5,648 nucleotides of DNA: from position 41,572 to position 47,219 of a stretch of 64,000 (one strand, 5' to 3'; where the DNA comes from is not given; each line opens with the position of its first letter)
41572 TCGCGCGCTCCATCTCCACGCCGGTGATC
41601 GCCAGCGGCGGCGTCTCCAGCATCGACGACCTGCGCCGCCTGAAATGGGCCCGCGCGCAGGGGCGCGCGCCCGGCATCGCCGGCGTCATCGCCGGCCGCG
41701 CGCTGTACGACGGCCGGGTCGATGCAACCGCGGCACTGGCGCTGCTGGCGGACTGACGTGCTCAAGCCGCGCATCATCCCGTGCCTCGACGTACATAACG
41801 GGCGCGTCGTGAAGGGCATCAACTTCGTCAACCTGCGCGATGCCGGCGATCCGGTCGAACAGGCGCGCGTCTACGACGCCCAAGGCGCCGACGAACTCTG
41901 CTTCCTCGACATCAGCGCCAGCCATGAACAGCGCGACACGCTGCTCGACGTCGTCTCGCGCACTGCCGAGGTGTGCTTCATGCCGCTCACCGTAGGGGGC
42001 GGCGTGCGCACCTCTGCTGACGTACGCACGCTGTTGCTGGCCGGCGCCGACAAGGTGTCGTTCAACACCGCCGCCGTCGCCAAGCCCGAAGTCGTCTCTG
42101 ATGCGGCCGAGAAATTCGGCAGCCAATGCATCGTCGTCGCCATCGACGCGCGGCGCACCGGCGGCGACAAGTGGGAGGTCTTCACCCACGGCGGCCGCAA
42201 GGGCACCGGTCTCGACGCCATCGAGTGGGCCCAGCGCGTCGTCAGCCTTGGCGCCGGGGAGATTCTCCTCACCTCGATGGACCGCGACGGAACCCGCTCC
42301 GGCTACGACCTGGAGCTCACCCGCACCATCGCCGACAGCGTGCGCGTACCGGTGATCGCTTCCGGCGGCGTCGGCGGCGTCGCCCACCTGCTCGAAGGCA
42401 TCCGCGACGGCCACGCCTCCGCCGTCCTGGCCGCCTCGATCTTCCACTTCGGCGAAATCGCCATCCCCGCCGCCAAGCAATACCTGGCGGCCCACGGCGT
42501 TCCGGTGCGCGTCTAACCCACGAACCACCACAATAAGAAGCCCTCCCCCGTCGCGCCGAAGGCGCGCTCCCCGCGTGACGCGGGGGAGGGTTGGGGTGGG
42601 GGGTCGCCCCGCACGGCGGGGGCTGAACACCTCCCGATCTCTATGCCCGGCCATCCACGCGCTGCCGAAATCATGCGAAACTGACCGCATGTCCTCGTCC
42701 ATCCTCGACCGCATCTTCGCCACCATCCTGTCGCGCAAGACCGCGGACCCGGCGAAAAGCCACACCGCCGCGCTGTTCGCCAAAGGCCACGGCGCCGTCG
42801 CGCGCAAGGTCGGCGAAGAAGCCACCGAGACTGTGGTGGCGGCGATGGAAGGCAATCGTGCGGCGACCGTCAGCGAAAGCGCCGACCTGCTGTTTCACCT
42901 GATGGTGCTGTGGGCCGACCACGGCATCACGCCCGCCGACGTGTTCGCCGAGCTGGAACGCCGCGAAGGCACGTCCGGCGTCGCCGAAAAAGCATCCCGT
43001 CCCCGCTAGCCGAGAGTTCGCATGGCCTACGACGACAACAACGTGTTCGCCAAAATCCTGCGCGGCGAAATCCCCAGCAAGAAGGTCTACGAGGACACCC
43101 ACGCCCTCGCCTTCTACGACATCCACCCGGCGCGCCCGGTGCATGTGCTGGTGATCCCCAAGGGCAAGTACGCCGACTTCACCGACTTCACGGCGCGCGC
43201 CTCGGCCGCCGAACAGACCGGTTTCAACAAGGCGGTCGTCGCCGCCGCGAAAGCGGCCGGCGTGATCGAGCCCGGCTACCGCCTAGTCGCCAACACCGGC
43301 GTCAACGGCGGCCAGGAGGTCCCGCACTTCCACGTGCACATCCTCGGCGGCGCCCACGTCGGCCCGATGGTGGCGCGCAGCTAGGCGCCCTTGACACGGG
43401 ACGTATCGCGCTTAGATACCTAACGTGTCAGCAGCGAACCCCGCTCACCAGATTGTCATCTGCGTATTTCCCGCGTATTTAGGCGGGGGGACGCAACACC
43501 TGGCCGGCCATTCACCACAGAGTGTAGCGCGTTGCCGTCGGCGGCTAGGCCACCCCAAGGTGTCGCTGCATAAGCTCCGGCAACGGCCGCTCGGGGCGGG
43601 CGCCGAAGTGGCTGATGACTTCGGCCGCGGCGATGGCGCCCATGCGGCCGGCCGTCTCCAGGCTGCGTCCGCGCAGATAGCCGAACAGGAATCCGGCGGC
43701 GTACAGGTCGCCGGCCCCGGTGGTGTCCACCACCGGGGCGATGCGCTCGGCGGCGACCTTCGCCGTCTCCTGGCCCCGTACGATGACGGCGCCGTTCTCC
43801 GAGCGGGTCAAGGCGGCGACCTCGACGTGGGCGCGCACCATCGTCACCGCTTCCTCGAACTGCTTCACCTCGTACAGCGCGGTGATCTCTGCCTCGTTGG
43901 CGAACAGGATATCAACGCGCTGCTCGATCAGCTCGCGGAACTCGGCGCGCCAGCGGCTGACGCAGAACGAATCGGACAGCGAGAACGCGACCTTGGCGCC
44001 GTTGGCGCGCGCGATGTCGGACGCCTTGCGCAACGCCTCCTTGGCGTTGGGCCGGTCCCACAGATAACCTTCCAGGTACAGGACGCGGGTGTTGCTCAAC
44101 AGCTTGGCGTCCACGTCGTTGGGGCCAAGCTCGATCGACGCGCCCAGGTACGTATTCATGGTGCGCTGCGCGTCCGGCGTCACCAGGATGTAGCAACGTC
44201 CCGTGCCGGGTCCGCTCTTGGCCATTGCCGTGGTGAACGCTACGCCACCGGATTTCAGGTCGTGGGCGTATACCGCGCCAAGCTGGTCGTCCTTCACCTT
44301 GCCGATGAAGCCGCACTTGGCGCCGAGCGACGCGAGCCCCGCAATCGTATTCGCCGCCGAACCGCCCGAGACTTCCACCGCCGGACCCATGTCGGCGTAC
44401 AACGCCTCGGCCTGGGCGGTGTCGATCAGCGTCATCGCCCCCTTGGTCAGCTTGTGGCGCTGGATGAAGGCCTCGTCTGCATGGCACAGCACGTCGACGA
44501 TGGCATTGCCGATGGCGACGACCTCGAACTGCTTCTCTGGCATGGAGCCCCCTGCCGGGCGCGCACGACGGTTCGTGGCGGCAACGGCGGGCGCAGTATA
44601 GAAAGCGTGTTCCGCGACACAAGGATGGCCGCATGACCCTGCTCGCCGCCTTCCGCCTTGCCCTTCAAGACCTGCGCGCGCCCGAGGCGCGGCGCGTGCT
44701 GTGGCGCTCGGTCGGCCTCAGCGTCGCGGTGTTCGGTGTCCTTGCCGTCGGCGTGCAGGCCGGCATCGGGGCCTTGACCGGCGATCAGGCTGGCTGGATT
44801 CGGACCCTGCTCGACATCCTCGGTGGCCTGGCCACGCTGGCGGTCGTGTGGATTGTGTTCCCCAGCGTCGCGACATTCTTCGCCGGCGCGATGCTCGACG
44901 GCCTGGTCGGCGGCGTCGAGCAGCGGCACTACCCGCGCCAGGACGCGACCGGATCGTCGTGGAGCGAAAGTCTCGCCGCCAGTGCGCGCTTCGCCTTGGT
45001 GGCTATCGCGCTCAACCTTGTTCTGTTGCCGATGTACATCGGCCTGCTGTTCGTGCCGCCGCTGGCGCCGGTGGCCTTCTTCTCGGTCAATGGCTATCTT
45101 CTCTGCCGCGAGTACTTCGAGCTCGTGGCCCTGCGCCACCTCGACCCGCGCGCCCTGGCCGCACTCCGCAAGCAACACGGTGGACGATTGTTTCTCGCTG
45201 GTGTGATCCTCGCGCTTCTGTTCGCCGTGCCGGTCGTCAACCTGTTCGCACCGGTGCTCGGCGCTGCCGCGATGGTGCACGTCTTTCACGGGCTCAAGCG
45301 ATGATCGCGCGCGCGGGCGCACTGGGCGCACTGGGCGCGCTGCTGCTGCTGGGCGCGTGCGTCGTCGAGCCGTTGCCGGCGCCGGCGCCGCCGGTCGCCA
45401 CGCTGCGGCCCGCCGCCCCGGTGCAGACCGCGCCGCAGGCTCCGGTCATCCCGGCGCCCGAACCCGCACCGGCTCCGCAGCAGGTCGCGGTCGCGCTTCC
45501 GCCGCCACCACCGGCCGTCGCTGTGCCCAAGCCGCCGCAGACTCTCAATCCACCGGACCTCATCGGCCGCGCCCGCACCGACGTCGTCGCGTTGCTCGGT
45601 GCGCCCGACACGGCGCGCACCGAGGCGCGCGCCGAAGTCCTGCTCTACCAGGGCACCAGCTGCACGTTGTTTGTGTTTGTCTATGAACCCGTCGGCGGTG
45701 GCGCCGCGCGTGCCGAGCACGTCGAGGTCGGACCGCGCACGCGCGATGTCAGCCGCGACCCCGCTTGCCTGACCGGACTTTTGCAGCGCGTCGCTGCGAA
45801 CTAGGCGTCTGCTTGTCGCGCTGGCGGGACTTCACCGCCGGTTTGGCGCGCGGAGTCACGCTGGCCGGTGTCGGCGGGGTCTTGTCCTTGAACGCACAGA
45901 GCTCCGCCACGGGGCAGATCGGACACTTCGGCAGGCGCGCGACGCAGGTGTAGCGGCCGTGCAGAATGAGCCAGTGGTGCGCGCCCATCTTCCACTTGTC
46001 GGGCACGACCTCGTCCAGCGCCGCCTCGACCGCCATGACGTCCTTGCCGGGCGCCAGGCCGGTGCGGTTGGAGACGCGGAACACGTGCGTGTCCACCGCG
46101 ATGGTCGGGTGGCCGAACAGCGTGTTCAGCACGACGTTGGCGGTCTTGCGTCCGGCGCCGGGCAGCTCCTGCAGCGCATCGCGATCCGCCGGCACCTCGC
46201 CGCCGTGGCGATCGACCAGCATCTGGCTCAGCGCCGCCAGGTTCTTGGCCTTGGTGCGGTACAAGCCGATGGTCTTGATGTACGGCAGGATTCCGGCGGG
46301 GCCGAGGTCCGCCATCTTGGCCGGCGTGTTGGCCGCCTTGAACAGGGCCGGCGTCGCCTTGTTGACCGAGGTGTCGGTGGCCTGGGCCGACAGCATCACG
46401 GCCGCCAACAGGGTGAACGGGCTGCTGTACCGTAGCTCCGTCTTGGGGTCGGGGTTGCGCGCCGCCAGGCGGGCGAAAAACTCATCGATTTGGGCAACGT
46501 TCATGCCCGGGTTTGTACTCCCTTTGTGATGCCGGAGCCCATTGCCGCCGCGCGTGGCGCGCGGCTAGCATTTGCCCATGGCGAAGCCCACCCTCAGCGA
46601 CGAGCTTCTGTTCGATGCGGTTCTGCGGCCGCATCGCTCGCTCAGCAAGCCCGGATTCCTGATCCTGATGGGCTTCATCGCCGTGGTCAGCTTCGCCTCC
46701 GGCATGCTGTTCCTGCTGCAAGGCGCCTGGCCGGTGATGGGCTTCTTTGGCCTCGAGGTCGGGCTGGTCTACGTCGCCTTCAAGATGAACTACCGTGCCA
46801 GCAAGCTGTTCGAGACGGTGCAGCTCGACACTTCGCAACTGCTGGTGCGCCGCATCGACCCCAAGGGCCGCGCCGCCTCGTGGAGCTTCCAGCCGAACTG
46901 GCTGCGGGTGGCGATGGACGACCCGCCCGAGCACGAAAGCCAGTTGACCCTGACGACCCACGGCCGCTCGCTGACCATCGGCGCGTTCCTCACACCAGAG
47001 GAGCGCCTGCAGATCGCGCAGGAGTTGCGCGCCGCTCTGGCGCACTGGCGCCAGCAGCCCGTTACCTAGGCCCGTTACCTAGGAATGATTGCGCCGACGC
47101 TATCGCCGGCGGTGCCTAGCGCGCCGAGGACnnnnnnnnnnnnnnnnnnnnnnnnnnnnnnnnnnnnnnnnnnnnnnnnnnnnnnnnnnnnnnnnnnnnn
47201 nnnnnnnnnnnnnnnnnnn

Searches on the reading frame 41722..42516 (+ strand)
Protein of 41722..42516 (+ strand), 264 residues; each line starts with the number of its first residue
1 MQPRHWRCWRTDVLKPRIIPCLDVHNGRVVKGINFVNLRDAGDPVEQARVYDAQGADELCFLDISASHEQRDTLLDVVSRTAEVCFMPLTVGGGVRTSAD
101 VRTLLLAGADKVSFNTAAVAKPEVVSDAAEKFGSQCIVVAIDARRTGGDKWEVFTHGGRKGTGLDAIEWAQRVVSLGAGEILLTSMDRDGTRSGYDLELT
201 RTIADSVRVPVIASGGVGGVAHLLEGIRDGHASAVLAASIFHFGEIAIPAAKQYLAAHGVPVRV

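Call 16: search_protein_families(library=pfam, max_evalue=0.000001, proteins=[window:41722-42516:+])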
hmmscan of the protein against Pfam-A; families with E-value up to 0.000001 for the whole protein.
window:41722-42516:+ (264 aa): 1 family
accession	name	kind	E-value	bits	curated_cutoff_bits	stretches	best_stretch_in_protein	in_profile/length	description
PF00977.27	His_biosynth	-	1e-86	290.5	23.6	1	17-246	1-227/228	Histidine biosynthesis protein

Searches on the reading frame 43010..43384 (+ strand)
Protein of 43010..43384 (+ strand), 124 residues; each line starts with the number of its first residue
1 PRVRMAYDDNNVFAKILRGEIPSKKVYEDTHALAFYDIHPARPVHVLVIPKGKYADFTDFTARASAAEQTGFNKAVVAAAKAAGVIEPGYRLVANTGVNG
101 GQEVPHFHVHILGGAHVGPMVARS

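Call 16: search_protein_families(library=pfam, max_evalue=0.000001, proteins=[window:43010-43384:+])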
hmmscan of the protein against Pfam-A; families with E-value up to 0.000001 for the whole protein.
window:43010-43384:+ (124 aa): 2 families
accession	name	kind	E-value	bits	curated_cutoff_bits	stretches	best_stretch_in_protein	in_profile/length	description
PF01230.28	HIT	-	5.2e-23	82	21.5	1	18-116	1-97/98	HIT domain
PF11969.13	DcpS_C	-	2.3e-16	60.7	24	1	11-119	2-107/114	Scavenger mRNA decapping enzyme C-term binding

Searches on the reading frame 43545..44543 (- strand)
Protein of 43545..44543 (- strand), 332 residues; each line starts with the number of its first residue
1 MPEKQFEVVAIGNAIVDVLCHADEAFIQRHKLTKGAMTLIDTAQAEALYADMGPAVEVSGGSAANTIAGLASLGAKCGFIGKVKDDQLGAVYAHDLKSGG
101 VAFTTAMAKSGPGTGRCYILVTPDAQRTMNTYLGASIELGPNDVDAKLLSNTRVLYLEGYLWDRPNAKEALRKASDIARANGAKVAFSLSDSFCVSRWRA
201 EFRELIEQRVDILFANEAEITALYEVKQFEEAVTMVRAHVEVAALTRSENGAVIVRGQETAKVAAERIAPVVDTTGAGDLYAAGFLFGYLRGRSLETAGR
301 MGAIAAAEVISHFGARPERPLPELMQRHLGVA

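Call 16: search_protein_families(library=pfam, max_evalue=0.000001, proteins=[window:43545-44543:-])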
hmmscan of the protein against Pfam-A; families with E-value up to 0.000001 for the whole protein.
window:43545-44543:- (332 aa): 1 family
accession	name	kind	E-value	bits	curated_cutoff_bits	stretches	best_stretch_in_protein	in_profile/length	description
PF00294.29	PfkB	-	1.8e-48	165.9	25.8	1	57-317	33-297/302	pfkB family carbohydrate kinase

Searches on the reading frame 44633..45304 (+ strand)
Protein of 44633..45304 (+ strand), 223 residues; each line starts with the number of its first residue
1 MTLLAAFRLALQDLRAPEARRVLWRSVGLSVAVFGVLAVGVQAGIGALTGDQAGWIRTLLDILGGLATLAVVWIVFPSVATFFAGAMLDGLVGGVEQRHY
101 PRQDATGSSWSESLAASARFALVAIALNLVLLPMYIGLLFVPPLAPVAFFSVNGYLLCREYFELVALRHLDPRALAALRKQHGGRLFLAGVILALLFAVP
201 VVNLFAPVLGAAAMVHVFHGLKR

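Call 16: search_protein_families(library=pfam, max_evalue=0.000001, proteins=[window:44633-45304:+])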
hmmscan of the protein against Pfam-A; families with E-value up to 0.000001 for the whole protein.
window:44633-45304:+ (223 aa): 1 family
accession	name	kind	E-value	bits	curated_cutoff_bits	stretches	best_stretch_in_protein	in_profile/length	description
PF07264.17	EI24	-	2.1e-26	93.7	32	1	7-207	2-199/199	Sulfate transporter CysZ/Etoposide-induced protein 2.4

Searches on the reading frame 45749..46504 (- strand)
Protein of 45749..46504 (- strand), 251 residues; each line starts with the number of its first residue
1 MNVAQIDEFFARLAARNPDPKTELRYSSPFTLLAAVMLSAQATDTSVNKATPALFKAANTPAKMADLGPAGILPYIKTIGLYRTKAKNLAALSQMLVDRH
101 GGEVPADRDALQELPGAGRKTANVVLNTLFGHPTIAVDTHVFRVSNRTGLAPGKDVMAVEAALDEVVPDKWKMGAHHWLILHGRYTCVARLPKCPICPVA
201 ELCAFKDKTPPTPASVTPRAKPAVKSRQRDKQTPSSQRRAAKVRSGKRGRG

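Call 16: search_protein_families(library=pfam, max_evalue=0.000001, proteins=[window:45749-46504:-])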
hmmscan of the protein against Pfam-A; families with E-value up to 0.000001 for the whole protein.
window:45749-46504:- (251 aa): 1 family
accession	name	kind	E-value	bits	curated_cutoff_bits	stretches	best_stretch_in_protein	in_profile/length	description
PF00730.31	HhH-GPD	-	1.8e-22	80.2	26.2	1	35-168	2-107/108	HhH-GPD superfamily base excision DNA repair protein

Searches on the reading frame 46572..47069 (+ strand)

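Call 17: search_protein_families(library=pfam, max_evalue=0.000001, proteins=[window:46572-47069:+])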
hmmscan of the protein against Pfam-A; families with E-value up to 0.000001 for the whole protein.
window:46572-47069:+ (165 aa): 1 family
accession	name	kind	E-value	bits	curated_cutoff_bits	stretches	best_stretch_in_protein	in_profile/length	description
PF10003.15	DUF2244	-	2.7e-48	163.7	27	1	18-156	1-138/138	Integral membrane protein (DUF2244)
